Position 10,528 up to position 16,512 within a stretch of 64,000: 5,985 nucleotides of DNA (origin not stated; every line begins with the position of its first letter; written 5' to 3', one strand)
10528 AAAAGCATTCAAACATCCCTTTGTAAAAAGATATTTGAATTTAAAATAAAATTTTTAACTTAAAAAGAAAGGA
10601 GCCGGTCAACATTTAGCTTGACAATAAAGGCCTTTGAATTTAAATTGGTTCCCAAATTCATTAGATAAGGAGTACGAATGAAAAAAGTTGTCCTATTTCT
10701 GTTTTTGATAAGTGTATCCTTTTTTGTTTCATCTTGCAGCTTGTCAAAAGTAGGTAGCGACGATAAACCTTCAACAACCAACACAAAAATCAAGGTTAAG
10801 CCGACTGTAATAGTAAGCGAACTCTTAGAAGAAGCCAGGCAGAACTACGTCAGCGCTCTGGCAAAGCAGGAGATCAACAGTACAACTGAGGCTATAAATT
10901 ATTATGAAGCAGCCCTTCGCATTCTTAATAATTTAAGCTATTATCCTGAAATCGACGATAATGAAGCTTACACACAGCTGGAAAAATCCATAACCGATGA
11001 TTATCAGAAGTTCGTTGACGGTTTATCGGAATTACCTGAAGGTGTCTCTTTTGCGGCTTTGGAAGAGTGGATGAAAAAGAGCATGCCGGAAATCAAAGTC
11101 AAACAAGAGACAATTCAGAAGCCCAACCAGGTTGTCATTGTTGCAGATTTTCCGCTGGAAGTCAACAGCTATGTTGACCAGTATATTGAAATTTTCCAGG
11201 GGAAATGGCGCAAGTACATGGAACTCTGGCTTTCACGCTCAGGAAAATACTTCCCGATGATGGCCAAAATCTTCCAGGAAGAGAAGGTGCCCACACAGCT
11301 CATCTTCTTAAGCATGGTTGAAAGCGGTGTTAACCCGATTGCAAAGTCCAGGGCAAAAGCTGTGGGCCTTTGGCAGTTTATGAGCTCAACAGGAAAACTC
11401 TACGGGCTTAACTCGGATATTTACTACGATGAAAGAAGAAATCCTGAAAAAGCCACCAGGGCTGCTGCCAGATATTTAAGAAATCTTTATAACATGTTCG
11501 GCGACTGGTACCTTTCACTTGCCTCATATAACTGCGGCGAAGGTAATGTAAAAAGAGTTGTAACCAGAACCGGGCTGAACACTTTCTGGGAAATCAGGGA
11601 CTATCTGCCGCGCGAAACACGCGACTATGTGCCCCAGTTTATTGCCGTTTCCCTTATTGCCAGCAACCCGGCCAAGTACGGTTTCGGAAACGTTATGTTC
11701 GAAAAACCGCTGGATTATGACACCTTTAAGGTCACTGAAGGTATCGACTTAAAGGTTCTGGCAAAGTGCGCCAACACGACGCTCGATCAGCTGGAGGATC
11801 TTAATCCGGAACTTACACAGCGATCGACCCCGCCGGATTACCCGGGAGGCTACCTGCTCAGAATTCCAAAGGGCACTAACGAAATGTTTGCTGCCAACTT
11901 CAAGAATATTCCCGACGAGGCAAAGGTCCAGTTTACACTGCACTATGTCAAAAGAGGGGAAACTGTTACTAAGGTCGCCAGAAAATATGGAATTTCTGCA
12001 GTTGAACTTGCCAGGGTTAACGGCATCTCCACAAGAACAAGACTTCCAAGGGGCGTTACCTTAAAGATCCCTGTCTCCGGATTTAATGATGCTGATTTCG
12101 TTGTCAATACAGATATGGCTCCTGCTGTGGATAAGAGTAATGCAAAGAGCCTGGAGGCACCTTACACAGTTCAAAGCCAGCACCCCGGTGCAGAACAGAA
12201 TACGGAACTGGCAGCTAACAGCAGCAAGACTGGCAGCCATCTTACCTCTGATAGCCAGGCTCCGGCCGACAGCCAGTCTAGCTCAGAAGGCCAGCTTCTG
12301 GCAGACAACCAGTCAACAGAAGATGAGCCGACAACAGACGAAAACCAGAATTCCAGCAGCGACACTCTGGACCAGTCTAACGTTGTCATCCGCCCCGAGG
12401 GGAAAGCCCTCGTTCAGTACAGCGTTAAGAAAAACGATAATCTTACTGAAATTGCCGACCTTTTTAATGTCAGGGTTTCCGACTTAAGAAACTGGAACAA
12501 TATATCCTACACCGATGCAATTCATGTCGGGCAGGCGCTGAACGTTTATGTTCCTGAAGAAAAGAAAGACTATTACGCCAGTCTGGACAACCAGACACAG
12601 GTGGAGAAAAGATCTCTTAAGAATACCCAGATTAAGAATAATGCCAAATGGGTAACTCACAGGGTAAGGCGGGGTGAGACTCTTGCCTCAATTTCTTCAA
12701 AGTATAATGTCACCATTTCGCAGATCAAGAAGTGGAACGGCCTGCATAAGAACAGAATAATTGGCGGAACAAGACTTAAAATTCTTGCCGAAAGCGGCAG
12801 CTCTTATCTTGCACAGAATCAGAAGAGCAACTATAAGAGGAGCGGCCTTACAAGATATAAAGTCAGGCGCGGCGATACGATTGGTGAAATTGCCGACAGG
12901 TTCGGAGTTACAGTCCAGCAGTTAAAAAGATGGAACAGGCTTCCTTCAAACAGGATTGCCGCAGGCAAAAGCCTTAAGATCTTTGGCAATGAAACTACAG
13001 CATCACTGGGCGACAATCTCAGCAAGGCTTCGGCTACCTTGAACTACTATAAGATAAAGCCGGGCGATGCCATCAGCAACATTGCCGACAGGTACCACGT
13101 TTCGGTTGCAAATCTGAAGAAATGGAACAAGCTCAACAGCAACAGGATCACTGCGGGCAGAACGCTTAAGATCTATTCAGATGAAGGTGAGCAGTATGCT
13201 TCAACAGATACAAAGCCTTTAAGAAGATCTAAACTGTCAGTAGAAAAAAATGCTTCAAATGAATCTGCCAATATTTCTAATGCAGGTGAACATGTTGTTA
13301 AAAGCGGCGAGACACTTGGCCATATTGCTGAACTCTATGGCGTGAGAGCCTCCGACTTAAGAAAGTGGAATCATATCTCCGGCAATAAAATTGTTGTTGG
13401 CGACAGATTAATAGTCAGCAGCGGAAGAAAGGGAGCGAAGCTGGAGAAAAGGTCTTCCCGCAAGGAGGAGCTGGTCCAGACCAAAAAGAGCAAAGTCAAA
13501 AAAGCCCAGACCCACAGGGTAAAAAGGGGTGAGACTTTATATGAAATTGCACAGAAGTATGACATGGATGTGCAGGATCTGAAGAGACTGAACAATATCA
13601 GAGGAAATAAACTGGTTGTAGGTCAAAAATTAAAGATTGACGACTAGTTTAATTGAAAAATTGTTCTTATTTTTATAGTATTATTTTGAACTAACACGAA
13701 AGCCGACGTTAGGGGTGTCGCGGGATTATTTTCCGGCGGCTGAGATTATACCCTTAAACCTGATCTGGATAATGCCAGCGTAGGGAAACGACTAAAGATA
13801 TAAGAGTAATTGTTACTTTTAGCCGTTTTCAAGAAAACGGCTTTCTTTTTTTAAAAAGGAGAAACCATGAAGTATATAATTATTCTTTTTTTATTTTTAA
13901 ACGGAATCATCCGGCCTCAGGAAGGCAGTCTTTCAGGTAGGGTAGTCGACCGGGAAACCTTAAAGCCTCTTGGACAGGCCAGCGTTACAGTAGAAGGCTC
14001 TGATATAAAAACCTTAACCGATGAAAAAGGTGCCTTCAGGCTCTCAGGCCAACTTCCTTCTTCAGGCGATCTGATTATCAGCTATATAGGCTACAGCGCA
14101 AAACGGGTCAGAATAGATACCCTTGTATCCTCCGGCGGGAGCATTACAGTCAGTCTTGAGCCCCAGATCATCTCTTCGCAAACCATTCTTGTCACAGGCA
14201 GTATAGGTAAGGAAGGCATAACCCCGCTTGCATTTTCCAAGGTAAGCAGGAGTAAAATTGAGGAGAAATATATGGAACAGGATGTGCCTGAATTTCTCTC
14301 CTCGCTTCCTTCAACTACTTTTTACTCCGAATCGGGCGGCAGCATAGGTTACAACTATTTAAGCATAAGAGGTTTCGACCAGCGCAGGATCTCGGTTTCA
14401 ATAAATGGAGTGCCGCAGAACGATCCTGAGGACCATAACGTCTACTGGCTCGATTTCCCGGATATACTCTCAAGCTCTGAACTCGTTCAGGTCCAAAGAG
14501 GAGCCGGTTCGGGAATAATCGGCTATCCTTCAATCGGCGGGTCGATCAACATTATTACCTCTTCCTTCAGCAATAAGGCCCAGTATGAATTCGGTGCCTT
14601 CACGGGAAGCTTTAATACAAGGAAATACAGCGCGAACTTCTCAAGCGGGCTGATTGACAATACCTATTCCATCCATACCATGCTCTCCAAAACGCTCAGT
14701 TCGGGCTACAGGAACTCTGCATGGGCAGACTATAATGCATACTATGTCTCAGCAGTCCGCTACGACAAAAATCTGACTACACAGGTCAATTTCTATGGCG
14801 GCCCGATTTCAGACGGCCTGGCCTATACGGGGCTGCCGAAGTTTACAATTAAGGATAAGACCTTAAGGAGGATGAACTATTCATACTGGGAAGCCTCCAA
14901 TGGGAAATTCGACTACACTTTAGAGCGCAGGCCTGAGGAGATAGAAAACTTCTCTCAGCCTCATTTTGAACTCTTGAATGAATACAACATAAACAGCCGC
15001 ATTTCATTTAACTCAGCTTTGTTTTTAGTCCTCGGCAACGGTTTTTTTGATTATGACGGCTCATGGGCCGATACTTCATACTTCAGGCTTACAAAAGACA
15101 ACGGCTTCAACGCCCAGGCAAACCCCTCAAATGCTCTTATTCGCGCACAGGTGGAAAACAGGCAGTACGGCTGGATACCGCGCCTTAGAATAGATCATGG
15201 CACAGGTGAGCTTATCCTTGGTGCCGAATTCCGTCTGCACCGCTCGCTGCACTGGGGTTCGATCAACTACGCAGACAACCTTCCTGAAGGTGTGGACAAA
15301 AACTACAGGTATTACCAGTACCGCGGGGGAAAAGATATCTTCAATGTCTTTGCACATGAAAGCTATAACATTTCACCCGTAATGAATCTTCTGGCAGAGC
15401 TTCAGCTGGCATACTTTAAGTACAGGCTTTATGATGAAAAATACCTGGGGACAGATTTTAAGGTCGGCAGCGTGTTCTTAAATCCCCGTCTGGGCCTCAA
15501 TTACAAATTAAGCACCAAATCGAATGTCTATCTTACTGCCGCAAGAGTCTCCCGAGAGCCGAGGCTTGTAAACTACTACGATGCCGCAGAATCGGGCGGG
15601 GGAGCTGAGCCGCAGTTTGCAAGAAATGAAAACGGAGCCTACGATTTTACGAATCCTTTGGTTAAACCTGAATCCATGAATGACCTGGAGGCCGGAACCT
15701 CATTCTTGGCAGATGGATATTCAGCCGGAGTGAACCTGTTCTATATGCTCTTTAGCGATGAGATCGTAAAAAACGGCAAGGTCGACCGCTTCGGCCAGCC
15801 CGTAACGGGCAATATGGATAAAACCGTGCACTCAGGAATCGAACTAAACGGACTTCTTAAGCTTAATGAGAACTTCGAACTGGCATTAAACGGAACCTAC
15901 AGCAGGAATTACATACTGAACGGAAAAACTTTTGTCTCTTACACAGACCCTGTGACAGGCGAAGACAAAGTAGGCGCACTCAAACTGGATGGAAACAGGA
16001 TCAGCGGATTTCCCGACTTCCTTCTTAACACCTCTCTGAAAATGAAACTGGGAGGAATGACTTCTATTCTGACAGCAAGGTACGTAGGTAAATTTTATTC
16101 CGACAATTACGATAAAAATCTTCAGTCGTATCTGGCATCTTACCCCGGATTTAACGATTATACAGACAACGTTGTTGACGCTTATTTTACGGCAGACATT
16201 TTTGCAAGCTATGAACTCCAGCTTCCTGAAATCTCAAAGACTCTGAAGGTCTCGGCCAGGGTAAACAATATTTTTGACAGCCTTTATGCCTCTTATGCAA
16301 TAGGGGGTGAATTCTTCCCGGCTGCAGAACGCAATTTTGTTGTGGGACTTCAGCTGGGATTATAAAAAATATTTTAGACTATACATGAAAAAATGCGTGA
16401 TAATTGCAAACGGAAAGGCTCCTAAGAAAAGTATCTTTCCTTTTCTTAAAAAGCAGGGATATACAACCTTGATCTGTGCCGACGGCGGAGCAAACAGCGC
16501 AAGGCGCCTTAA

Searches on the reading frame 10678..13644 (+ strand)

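Call 94: search_protein_families(library=pfam, proteins=[window:10678-13644:+], max_evalue=0.00001)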
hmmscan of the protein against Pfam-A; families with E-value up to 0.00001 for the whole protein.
window:10678-13644:+ (989 aa): 8 families
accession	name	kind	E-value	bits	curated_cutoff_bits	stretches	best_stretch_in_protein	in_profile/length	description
PF01476.26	LysM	-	1.7e-91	300.4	20.9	7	946-987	1-42/43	LysM domain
PF01464.25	SLT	-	4.3e-28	97.7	21.3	1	203-299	12-109/117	Transglycosylase SLT domain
PF23473.1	LysM3_LYK4_5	-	1.5e-26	92.6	29.3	0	727-760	5-38/48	LYK4/5 LysM3 domain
PF23446.1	LysM1_NFP_LYK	-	1.6e-15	58.1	36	0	582-623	9-53/60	NFP/LYK LysM1 domain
PF23577.1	LysM_RLK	-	7.4e-13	48.8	27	0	663-687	5-29/44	LysM domain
PF13518.12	HTH_28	-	7e-12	45.7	25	0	729-752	9-32/52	Helix-turn-helix domain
PF22310.2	NMB0315_dom_I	-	2.5e-09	37.8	27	0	657-686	2-31/83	NMB0315-like, domain I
PF13384.12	HTH_23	-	1.2e-06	28.6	24.6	0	729-752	14-37/50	Homeodomain-like domain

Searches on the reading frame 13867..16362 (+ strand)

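Call 94: search_protein_families(library=pfam, proteins=[window:13867-16362:+], max_evalue=0.00001)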
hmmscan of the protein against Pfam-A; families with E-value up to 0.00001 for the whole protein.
window:13867-16362:+ (832 aa): 4 families
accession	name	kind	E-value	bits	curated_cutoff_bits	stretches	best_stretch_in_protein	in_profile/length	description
PF00593.30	TonB_dep_Rec_b-barrel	-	2e-26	94.3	27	1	394-802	71-436/436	TonB dependent receptor-like, beta-barrel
PF13715.12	CarbopepD_reg_2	-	6e-13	49.1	32.2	1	22-109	1-88/88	CarboxypepD_reg-like domain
PF07715.20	Plug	-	1.3e-12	48.5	23.9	1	119-225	5-106/107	TonB-dependent Receptor Plug Domain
PF13620.12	CarboxypepD_reg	-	3.3e-09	37.4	32.3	1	21-92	1-76/82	Carboxypeptidase regulatory-like domain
